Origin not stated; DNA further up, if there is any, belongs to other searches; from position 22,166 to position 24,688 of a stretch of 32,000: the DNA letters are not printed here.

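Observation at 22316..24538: Surface protein built from four tandem ~100-aa modules, each bracketed by one Cys pair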

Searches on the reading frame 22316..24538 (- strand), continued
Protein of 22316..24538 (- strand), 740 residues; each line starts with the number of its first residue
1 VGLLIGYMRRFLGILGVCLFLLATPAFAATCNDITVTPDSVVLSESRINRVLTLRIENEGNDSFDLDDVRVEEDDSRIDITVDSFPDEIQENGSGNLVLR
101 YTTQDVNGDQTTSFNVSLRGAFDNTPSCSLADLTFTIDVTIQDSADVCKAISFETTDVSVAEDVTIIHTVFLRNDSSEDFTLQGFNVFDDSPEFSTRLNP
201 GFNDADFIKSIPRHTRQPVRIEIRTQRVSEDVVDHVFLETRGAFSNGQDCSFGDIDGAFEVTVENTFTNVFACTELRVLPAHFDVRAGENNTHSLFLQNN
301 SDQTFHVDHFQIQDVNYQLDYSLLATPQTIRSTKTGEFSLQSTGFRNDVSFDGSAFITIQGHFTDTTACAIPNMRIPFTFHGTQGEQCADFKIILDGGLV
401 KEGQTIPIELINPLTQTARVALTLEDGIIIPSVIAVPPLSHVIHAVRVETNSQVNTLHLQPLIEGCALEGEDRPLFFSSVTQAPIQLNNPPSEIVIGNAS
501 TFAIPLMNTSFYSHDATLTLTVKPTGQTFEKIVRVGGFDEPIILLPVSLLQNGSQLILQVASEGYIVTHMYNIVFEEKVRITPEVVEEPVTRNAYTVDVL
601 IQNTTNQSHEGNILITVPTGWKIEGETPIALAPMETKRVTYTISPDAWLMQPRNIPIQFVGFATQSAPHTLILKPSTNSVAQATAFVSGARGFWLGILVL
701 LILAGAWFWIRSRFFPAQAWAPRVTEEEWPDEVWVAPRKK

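Call 37: find_related_loci(query=A1, collection=genome_contigs, flank=8000)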
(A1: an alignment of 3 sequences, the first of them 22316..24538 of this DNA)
Query A1 (740 aa) in genome_contigs; peptide patterns used: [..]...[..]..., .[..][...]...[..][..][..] (x = any residue, [..] = any of these).
188 stretches matched a pattern; 4 encode a relative of the query (tblastn E <= 1e-3); 4 distinct loci.
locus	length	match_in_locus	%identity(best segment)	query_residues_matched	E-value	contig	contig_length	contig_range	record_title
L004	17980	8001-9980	40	5-740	1e-130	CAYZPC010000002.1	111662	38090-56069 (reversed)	MAG TPA_asm: uncultured archaeon isolate SRP278252_co2_776 genome assembly, contig: NODE_233_length_111662_cov_6.576881,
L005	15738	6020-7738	39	1-569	9e-129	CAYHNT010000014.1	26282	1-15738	MAG TPA_asm: uncultured archaeon isolate ERP119705_co13_431 genome assembly, contig: NODE_2259_length_26282_cov_6.955428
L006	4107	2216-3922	40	7-569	5e-129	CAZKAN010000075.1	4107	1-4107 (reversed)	MAG TPA_asm: uncultured archaeon isolate SRP342105_co2_386 genome assembly, contig: NODE_27231_length_4107_cov_4.028875,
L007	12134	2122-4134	39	7-740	1e-122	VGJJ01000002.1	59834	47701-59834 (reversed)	MAG: Candidatus Iainarchaeum archaeon isolate M_DeepCast_50m_m2_156 M_DeepCast_50m_m2_156_Ga0194121_10000677, whole geno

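Call 40: list_cluster_members(proteins=[P0005, P0006, P0007, P0011, P0013, P0014, P0019, P0030, P0038, P0024])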
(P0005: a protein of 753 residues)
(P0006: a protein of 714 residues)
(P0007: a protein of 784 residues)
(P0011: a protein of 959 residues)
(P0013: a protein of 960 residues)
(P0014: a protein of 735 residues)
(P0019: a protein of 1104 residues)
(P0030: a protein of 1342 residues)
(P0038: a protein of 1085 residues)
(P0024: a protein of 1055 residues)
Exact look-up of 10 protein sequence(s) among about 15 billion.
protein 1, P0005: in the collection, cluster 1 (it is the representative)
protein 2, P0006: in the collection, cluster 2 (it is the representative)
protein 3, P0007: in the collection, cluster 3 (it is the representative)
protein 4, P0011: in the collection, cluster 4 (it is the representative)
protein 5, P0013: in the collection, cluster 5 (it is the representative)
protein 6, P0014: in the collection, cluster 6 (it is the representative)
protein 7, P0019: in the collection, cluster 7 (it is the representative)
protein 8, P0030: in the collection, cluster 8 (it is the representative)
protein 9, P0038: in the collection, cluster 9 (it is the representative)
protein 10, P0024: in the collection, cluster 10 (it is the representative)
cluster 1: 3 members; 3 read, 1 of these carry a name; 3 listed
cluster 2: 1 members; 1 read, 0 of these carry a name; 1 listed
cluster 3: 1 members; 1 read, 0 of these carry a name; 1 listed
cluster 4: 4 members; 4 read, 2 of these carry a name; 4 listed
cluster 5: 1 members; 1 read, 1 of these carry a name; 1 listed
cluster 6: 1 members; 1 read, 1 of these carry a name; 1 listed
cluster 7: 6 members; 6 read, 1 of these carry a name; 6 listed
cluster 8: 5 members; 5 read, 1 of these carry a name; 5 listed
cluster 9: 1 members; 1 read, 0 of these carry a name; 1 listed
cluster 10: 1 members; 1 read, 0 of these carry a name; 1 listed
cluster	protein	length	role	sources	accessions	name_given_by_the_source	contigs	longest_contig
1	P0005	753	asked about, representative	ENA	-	-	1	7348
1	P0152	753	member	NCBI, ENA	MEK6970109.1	MAG: hypothetical protein AABW68_00240 [archaeon]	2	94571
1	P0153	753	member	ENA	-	-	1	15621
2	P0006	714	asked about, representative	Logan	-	-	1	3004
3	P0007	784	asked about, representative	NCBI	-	-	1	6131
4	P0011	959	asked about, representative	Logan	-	-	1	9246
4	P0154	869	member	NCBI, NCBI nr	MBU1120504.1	hypothetical protein KJ660_01365, partial [Candidatus Micrarchaeota archaeon] | hypothetical protein [Candidatus Micrarchaeota archaeon]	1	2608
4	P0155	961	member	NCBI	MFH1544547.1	MAG: hypothetical protein ABIE23_00430 [archaeon]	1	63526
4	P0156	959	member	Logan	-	-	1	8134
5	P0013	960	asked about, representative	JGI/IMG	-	hypothetical protein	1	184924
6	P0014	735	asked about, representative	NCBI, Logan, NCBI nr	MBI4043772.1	MAG: hypothetical protein HY393_03125 [Candidatus Diapherotrites archaeon] | hypothetical protein [Candidatus Diapherotrites archaeon]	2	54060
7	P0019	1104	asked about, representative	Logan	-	-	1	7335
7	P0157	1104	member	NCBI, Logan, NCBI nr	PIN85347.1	MAG: hypothetical protein COV47_02645 [Candidatus Diapherotrites archaeon ...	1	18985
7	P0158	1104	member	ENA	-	-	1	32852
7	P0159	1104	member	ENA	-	-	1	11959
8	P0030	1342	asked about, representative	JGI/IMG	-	-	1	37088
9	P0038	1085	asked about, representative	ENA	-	-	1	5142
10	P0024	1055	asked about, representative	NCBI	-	-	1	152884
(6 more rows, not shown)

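Call 41: find_encoding_contigs(protein=P0014, flank=8000, max_places=2)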
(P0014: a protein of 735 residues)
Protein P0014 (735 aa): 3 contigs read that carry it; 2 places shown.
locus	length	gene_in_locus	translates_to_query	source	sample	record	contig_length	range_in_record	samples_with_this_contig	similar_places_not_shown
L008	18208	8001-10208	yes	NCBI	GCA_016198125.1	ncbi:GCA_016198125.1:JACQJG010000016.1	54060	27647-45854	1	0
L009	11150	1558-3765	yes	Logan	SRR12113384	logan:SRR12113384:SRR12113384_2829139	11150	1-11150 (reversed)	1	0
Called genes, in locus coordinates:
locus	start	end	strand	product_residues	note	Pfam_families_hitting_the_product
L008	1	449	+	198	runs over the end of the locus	PF11617:Cu-binding_MopE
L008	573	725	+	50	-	-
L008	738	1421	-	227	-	-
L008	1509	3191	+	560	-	-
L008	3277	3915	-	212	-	PF04893:Yip1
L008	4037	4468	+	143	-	PF01951:Archease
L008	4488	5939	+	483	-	PF01139:RtcB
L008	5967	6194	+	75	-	-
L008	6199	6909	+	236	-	-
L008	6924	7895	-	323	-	PF04545:Sigma70_r4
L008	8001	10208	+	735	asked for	-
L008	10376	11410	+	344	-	PF00297:Ribosomal_L3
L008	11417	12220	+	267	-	PF00573:Ribosomal_L4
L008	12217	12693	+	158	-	PF00276:Ribosomal_L23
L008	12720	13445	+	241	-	PF00181:Ribosomal_L2_N (weak), PF03947:Ribosomal_L2_C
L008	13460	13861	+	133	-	PF00203:Ribosomal_S19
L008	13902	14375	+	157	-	PF00237:Ribosomal_L22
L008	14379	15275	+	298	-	PF07650:KH_2, PF00189:Ribosomal_S3_C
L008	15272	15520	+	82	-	PF00831:Ribosomal_L29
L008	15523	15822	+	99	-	PF01253:SUI1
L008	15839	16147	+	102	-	PF01868:RNase_P-MRP_p29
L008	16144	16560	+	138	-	PF00366:Ribosomal_S17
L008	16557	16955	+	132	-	PF00238:Ribosomal_L14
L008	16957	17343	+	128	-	PF16906:Ribosomal_L26, PF00467:KOW (weak)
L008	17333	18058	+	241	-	PF08071:RS4NT (weak), PF00900:Ribosomal_S4e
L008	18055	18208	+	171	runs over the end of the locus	PF00281:Ribosomal_L5, PF00673:Ribosomal_L5_C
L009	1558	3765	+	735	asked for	-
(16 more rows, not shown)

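Call 42: find_encoding_contigs(protein=P0013, flank=8000, max_places=2)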
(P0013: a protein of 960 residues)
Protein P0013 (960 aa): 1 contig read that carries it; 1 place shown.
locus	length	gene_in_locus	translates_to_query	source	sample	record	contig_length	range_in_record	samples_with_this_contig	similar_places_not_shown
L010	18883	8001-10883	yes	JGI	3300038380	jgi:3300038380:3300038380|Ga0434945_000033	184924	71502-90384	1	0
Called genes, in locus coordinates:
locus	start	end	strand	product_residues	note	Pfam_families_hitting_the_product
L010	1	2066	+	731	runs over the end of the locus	PF00009:GTP_EFTU, PF01926:MMR_HSR1 (faint), PF22042:EF-G_D2, PF03144:GTP_EFTU_D2, PF14492:EFG_III, PF03764:EFG_IV, PF00679:EFG_C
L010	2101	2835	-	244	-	-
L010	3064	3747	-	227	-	-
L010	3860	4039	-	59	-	-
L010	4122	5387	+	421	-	PF00009:GTP_EFTU, PF08477:Roc (faint), PF01926:MMR_HSR1 (weak), PF03144:GTP_EFTU_D2, PF03143:GTP_EFTU_D3, PF22594:GTP-eEF1A_C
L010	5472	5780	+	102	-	PF00338:Ribosomal_S10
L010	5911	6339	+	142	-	PF01951:Archease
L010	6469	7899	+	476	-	PF01139:RtcB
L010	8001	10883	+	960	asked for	-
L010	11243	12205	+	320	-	PF00297:Ribosomal_L3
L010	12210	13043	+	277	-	PF00573:Ribosomal_L4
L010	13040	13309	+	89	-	PF00276:Ribosomal_L23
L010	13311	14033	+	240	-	PF03947:Ribosomal_L2_C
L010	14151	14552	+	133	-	PF00203:Ribosomal_S19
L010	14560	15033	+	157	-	PF00237:Ribosomal_L22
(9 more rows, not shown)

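Call 43: find_encoding_contigs(protein=P0024, flank=6000, max_places=1)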
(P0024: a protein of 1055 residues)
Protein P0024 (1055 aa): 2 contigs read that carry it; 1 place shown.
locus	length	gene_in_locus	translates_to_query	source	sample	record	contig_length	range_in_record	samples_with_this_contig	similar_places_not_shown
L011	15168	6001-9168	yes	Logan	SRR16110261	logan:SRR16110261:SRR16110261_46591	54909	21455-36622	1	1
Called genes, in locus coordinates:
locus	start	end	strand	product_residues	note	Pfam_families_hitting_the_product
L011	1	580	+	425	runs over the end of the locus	PF00009:GTP_EFTU, PF01926:MMR_HSR1 (weak), PF14578:GTP_EFTU_D4 (weak), PF03144:GTP_EFTU_D2, PF03143:GTP_EFTU_D3, PF22594:GTP-eEF1A_C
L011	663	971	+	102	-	PF00338:Ribosomal_S10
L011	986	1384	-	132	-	-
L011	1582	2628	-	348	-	PF13238:AAA_18, PF00383:dCMP_cyt_deam_1, PF14437:MafB19-deam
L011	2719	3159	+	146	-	PF01951:Archease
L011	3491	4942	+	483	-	PF01139:RtcB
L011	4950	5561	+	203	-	PF13384:HTH_23 (faint)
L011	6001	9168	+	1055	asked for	-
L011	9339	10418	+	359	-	PF00297:Ribosomal_L3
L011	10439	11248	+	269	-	PF00573:Ribosomal_L4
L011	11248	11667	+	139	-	PF00276:Ribosomal_L23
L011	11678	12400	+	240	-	PF00181:Ribosomal_L2_N (weak), PF03947:Ribosomal_L2_C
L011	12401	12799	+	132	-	PF00203:Ribosomal_S19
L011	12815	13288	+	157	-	PF00237:Ribosomal_L22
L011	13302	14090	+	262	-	PF07650:KH_2, PF00189:Ribosomal_S3_C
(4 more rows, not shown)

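Call 44: find_encoding_contigs(protein=P0030, flank=6000, max_places=1)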
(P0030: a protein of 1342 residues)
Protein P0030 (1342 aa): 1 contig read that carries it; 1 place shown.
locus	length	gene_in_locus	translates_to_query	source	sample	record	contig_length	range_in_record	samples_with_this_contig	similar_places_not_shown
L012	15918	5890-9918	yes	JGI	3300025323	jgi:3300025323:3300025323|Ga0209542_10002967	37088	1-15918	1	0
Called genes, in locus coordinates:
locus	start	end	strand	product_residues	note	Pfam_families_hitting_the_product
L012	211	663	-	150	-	PF04073:tRNA_edit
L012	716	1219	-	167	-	PF06210:DUF1003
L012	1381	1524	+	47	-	-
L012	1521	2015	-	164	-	-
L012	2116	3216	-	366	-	PF00438:S-AdoMet_synt_N, PF02772:S-AdoMet_synt_M, PF02773:S-AdoMet_synt_C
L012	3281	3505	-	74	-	-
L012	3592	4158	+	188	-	PF12844:HTH_19, PF01381:HTH_3, PF00571:CBS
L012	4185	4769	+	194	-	-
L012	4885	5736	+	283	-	PF01209:Ubie_methyltran, PF13489:Methyltransf_23, PF01135:PCMT (weak), PF02353:CMAS (weak), PF08241:Methyltransf_11, PF08242:Methyltransf_12, PF13649:Methyltransf_25, PF13847:Methyltransf_31, +2 more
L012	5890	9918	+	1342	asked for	PF17963:Big_9 (faint), PF23722:Beta-sand_DEX1 (faint), PF05345:He_PIG (faint)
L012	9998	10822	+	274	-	-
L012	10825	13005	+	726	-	PF11614:FixG_C (faint), PF10633:NPCBM_assoc (faint)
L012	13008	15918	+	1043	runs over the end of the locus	PF06280:fn3_5 (faint), PF11614:FixG_C (faint), PF22067:Cep192_D3 (faint), PF00092:VWA, PF13519:VWA_2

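Call 45: find_encoding_contigs(protein=P0019, flank=6000, max_places=1)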
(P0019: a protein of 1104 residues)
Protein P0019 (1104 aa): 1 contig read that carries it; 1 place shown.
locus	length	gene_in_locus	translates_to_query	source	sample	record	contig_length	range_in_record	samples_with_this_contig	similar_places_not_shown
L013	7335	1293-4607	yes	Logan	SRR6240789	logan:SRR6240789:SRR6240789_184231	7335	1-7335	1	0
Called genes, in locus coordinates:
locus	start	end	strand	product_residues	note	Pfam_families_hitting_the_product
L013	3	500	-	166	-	?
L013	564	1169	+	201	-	PF01381:HTH_3, PF12844:HTH_19, PF00571:CBS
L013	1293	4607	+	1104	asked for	PF16158:N_BRCA1_IG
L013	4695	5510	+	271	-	-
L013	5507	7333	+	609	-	?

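Call 58: find_encoding_contigs(protein=P0011, flank=5000, max_places=1)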
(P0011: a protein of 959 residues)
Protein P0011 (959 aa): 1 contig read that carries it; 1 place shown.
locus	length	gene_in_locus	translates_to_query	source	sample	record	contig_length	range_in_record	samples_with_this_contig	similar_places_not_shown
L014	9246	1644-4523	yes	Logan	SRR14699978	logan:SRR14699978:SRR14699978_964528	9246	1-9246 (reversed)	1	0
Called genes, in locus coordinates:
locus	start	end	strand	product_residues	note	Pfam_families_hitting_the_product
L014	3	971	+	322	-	?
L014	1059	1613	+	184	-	-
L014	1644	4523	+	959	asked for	PF11614:FixG_C (faint), PF10633:NPCBM_assoc (faint)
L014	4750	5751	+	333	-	PF00297:Ribosomal_L3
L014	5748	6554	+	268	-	PF00573:Ribosomal_L4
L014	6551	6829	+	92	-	PF00276:Ribosomal_L23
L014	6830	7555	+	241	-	PF00181:Ribosomal_L2_N (faint), PF03947:Ribosomal_L2_C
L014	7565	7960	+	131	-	PF00203:Ribosomal_S19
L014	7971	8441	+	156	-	PF00237:Ribosomal_L22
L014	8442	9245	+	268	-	?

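Call 59: find_encoding_contigs(protein=P0016, flank=5000, max_places=1)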
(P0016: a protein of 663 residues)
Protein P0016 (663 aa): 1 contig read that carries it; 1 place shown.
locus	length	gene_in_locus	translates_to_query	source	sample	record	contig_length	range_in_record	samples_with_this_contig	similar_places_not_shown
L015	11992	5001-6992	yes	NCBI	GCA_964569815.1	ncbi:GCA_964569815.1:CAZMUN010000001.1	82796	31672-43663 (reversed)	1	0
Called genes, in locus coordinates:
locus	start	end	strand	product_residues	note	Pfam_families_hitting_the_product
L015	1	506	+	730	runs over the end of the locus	PF00009:GTP_EFTU, PF22042:EF-G_D2, PF03144:GTP_EFTU_D2, PF14492:EFG_III, PF03764:EFG_IV, PF00679:EFG_C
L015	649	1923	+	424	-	PF00009:GTP_EFTU, PF08477:Roc (faint), PF01926:MMR_HSR1 (weak), PF03144:GTP_EFTU_D2, PF03143:GTP_EFTU_D3, PF22594:GTP-eEF1A_C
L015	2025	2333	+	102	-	PF00338:Ribosomal_S10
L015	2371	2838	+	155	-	PF02502:LacAB_rpiB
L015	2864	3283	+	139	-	PF01951:Archease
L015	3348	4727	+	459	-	PF01139:RtcB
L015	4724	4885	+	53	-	-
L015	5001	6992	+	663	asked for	-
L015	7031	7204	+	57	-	-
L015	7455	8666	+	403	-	PF00297:Ribosomal_L3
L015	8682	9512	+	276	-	PF00573:Ribosomal_L4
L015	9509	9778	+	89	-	PF00276:Ribosomal_L23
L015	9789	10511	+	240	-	PF00181:Ribosomal_L2_N, PF03947:Ribosomal_L2_C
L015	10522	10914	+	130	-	PF00203:Ribosomal_S19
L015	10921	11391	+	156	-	PF00237:Ribosomal_L22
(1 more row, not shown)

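Call 60: find_encoding_contigs(protein=P0049, flank=5000, max_places=1)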
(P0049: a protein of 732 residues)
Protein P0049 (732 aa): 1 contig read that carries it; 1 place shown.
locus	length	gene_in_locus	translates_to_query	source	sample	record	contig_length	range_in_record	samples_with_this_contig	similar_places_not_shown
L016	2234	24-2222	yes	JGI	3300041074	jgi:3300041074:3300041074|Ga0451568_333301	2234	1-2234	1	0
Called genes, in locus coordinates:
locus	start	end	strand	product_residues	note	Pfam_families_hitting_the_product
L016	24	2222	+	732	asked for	-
